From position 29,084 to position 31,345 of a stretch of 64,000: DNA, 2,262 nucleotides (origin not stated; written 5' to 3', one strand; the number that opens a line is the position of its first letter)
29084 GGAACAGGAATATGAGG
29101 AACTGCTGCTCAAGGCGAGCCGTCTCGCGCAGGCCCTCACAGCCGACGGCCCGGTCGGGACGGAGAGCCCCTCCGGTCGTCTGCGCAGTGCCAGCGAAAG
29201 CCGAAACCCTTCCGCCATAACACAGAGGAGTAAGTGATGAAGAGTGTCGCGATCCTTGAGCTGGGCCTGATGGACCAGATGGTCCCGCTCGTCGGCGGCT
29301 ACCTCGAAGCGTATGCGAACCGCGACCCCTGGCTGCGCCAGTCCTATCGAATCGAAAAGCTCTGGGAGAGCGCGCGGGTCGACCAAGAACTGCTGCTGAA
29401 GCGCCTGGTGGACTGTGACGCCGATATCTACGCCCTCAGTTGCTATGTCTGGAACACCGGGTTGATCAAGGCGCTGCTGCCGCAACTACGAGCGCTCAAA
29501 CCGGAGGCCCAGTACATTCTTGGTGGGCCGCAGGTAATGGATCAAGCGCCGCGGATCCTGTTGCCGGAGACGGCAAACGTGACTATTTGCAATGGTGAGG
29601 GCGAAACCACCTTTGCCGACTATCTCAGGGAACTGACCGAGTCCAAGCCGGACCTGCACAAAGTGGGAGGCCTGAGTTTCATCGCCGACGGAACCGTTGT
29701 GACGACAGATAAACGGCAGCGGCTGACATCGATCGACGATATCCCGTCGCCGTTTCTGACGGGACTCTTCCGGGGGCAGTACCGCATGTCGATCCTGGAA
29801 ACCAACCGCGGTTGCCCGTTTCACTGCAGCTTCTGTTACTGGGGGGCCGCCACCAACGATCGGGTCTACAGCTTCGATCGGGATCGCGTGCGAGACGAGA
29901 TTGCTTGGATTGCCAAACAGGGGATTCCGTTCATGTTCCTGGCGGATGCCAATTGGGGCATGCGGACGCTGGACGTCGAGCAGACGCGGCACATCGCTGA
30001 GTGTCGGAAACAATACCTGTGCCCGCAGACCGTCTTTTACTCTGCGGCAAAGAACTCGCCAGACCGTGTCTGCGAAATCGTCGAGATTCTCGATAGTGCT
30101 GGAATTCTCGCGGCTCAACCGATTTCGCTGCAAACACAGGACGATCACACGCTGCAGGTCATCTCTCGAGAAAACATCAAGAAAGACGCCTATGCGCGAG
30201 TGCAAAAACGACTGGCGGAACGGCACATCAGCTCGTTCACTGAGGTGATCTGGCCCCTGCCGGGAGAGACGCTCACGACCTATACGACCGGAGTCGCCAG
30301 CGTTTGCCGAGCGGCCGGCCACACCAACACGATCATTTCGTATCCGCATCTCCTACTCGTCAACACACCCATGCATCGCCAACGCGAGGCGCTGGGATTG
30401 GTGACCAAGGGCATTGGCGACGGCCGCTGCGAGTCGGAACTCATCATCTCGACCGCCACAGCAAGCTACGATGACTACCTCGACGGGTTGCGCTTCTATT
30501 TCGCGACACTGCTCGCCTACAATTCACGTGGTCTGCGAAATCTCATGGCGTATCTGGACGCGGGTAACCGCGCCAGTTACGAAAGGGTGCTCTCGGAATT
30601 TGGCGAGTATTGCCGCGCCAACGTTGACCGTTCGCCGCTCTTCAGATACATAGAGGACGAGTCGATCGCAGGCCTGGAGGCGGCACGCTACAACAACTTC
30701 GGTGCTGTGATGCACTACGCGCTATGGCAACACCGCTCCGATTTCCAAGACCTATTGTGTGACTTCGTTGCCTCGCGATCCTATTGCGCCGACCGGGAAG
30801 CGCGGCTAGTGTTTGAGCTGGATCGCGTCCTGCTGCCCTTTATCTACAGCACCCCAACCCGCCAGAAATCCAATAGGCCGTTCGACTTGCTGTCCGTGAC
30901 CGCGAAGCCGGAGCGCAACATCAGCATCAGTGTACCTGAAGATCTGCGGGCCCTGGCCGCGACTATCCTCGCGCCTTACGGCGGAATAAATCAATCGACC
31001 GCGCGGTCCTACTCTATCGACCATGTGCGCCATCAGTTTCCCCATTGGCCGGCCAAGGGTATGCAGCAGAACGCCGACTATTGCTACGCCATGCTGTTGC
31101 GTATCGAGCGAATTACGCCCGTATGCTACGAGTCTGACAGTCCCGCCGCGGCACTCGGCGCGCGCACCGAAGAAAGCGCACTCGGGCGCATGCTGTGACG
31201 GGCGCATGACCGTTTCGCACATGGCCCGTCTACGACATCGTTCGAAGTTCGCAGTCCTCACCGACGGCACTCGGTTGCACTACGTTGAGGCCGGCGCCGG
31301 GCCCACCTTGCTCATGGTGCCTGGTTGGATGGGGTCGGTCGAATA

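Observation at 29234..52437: Three paralogous ~640-654 aa cobalamin-type radical SAM enzymes in one operon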

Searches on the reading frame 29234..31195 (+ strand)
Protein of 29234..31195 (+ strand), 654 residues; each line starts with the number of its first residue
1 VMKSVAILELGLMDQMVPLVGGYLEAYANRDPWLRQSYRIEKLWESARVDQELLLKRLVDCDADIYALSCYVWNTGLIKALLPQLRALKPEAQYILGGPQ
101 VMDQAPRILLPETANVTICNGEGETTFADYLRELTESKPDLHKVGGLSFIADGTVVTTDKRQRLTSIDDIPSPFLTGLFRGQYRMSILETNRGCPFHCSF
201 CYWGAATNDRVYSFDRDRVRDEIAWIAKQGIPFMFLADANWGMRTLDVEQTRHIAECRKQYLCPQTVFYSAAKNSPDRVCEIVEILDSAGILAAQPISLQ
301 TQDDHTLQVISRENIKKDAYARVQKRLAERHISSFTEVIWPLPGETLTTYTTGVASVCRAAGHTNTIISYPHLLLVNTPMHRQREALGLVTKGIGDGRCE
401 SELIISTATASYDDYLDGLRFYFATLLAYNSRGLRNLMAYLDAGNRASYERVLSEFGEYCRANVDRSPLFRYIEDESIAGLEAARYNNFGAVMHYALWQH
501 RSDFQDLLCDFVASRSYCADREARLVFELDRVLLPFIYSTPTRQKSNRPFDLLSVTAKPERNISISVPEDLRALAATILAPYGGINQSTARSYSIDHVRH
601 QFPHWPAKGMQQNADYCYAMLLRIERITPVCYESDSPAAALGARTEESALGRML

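Call 6: search_protein_families(library=pfam, proteins=[window:29234-31195:+], max_evalue=0.01)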
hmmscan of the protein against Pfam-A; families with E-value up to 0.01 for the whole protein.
window:29234-31195:+ (654 aa): 2 families
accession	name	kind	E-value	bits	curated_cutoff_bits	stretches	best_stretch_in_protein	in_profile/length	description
PF04055.27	Radical_SAM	-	3.5e-08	34.2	29.5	1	190-347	3-156/166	Radical SAM superfamily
PF02310.24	B12-binding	-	3.3e-07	30.6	32.1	1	48-129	37-119/121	B12 binding domain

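Call 7: search_protein_families(library=ncbifam, proteins=[window:29234-31195:+], max_evalue=0.01)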
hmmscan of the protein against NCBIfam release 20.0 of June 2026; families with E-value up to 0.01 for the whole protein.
window:29234-31195:+ (654 aa): 19 families
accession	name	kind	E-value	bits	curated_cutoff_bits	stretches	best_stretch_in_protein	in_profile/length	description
NF033712.0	B12_rSAM_KedN5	subfamily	3.9e-93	312.7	700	1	16-466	15-471/624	KedN5 family methylcobalamin-dependent radical SAM C-methyltransferase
TIGR02026.1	BchE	equivalog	2.9e-13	49.5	481.35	1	49-243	50-252/497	magnesium-protoporphyrin IX monomethyl ester anaerobic oxidative cyclase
TIGR04479.1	bcpD_PhpK_rSAM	subfamily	9e-13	47.4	600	1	77-392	126-439/504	PhpK family radical SAM P-methyltransferase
TIGR03975.1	rSAM_ocin_1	subfamily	2.1e-12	46.3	281.85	1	55-351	121-421/606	RiPP maturation radical SAM C-methyltransferase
TIGR04072.2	rSAM_ladder_B12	equivalog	1.7e-11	43.4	360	1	77-384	85-372/443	lipid biosynthesis B12-binding/radical SAM protein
TIGR03471.1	HpnJ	equivalog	4.4e-11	42.3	577.6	1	84-363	90-368/472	hopanoid biosynthesis associated radical SAM protein HpnJ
TIGR04013.1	B12_SAM_MJ_1487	hypoth_equivalog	8.5e-11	41.3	251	1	67-346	45-319/382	TIGR04013 family B12-binding domain/radical SAM domain-containing protein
TIGR04014.1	B12_SAM_MJ_0865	equivalog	4.9e-09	35.5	360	1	89-231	66-206/434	methyl-coenzyme M reductase glutamine C-methyltransferase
NF038361.1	rSAM_Sden_1168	equivalog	4.7e-08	32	575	1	119-358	203-449/560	Sden_1168 family B12-binding radical SAM P-methyltransferase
NF040542.1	rSAM_RCCLKC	equivalog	1.6e-07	30.8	450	1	156-241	151-236/423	arsinothricin biosynthesis radical SAM protein ArsL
NF050148.1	rSAM_ApyD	equivalog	1.8e-06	26.6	750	1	84-202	96-216/645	RiPP biosynthesis radical SAM protein ApyD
TIGR01579.1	MiaB-like-C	equivalog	5.5e-06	25.9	357.05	1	170-352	134-310/416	tRNA (N(6)-L-threonylcarbamoyladenosine(37)-C(2))-methylthiotransferase MtaB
NF045585.1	rSAM_slr0320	equivalog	3.4e-05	22.5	775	1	73-241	120-291/511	photosystem II high light acclimation radical SAM protein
TIGR00089.1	TIGR00089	subfamily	3.9e-05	22.6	251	1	185-354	140-312/429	MiaB/RimO family radical SAM methylthiotransferase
TIGR04367.1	HpnR_B12_rSAM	equivalog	6.3e-05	21.7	650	1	54-231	52-232/490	hopanoid C-3 methylase HpnR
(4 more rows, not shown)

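Call 18: search_solved_structures(query=A1, max_evalue=0.01)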
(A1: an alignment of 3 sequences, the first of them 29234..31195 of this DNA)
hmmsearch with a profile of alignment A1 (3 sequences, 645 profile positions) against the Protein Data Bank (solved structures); distinct sequences matched with E-value up to 0.01: 4.
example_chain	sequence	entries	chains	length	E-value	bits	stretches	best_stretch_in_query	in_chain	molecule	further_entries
9n1b_A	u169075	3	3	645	2.5e-222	743.1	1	3-630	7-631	Radical SAM protein | Radical SAM enzyme CysS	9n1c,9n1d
7kdx_A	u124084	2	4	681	2.6e-86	293.7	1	17-463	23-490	Methyltransferase TokK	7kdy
5ul2_A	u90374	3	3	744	1.2e-06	30.5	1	104-199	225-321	OxsB protein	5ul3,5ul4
9ccb_A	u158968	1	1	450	0.0095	17.7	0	92-212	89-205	Radical SAM core domain-containing protein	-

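Call 33: find_homologous_proteins(query=window:29234-31195:+, max_evalue=1e-10)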
Query window:29234-31195:+ (654 aa): 828 proteins with E <= 1e-10 among 8000 candidates; the best 120 are listed.
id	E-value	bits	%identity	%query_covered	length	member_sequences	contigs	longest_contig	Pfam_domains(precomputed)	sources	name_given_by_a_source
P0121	0.0e+0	1512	100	100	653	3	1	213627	PF04055.28,PF02310.25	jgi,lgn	jgi:hypothetical protein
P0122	4.4e-245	833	57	96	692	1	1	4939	PF04055.28,PF02310.25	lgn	-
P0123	1.2e-213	729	53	96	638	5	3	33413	PF04055.28,PF02310.25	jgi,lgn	jgi:radical SAM superfamily enzyme YgiQ (UPF0313 family)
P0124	9.2e-210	716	48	96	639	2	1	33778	PF04055.28,PF02310.25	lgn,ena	-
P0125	1.8e-203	695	47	96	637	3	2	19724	PF04055.28,PF02310.25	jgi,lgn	jgi:radical SAM superfamily enzyme YgiQ (UPF0313 family)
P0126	3.2e-199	681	48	96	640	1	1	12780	PF04055.28,PF02310.25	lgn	-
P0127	4.1e-197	674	47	96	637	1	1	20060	PF04055.28,PF02310.25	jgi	jgi:radical SAM superfamily enzyme YgiQ (UPF0313 family)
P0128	5.8e-197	674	46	96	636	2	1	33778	PF04055.28,PF02310.25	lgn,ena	-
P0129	9.0e-196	670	49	96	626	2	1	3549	PF04055.28,PF02310.25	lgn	-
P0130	8.1e-193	660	47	96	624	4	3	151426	PF04055.28,PF02310.25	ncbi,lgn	-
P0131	1.6e-192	659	48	94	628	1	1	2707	PF04055.28,PF02310.25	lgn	-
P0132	9.2e-190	650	47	96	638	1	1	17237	PF04055.28,PF02310.25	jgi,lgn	jgi:radical SAM superfamily enzyme YgiQ (UPF0313 family)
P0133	5.7e-185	634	48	95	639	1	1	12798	PF04055.28,PF02310.25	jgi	jgi:radical SAM superfamily enzyme YgiQ (UPF0313 family)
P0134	6.0e-185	634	46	96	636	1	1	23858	PF04055.28,PF02310.25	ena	-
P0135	1.0e-184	634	44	97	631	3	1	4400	PF04055.28,PF02310.25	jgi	jgi:hypothetical protein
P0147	6.5e-173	595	43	96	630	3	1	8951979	PF04055.28,PF02310.25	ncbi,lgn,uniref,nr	ncbi:cobalamin-dependent protein [Streptomyces sp. NBC_00868]|uniref:cobalamin-dependent protein n=1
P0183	7.2e-169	581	43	96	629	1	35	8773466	PF02310.25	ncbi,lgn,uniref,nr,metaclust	ncbi:hypothetical protein AMIS_49680 [Actinoplanes missouriensis 431]|uniref:B12-binding domain-cont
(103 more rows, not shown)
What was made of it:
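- Checked: A database copy uses the ATG at 29237 and is 653 aa (call 33).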

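Call 35: find_encoding_contigs(protein=P0121, flank=10000, max_places=3)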
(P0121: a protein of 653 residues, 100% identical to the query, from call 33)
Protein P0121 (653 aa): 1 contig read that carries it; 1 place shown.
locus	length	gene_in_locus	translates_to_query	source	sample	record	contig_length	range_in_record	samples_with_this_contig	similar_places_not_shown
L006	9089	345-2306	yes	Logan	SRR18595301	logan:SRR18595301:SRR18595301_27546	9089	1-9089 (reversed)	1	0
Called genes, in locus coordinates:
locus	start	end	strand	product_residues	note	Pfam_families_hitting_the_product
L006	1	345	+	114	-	?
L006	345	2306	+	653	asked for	PF02310:B12-binding (weak), PF04055:Radical_SAM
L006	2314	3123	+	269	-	PF00561:Abhydrolase_1, PF12697:Abhydrolase_6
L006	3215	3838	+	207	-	PF01177:Asp_Glu_race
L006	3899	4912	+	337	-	PF00756:Esterase, PF00561:Abhydrolase_1 (weak)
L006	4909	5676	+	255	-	PF13649:Methyltransf_25 (faint)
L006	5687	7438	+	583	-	PF13522:GATase_6, PF13537:GATase_7, PF00733:Asn_synthase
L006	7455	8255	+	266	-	PF08241:Methyltransf_11, PF08242:Methyltransf_12 (weak), PF13649:Methyltransf_25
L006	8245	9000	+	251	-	PF05721:PhyH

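Call 36: find_encoding_contigs(protein=P0124, flank=10000, max_places=2)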
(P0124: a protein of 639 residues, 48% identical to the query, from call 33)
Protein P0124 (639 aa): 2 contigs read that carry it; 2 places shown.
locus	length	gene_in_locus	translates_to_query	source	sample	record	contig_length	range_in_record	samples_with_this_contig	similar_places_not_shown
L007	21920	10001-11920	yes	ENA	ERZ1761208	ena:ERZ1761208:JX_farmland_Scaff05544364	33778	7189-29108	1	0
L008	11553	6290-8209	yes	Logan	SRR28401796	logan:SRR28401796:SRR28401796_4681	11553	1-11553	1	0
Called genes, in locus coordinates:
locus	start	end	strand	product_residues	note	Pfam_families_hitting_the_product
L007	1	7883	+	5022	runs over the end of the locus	?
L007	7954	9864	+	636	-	PF02310:B12-binding (weak), PF04055:Radical_SAM (weak)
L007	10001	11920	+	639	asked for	PF02310:B12-binding (weak), PF04055:Radical_SAM (weak)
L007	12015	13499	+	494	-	PF01063:Aminotran_4, PF12680:SnoaL_2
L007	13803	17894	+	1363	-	PF00668:Condensation, PF00501:AMP-binding, PF13193:AMP-binding_C, PF00550:PP-binding, PF00975:Thioesterase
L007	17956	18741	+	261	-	PF00975:Thioesterase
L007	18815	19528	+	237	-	PF18306:LDcluster4, PF03641:Lysine_decarbox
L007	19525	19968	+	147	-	-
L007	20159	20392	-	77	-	-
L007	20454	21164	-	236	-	-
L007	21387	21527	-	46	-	-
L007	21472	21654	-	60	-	-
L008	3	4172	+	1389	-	?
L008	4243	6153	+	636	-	PF02310:B12-binding (weak), PF04055:Radical_SAM (weak)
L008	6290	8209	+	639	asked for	PF02310:B12-binding (weak), PF04055:Radical_SAM (weak)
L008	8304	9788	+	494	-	PF01063:Aminotran_4, PF12680:SnoaL_2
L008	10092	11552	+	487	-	?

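Call 37: find_encoding_contigs(protein=P0123, flank=10000, max_places=2)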
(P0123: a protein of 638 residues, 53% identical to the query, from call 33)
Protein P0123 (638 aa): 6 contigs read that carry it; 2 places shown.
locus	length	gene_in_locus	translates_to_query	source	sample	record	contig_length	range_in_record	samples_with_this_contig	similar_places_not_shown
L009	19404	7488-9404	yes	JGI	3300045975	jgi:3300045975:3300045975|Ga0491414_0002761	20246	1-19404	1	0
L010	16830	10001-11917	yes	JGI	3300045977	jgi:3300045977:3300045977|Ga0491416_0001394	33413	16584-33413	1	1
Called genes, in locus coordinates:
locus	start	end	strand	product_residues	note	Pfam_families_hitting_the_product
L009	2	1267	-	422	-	?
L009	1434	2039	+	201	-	PF13505:OMP_b-brl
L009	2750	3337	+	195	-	PF12802:MarR_2 (weak), PF12840:HTH_20, PF13412:HTH_24 (weak)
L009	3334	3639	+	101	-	-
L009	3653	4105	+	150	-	-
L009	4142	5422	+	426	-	PF12867:DinB_2, PF03781:FGE-sulfatase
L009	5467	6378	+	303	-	PF10017:Methyltransf_33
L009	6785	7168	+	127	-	-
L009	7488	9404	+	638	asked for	PF02310:B12-binding, PF04055:Radical_SAM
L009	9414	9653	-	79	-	-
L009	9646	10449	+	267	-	PF00596:Aldolase_II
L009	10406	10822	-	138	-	PF13193:AMP-binding_C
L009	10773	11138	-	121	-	PF00501:AMP-binding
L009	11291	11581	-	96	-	PF13358:DDE_3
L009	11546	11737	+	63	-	-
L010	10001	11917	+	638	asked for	PF02310:B12-binding, PF04055:Radical_SAM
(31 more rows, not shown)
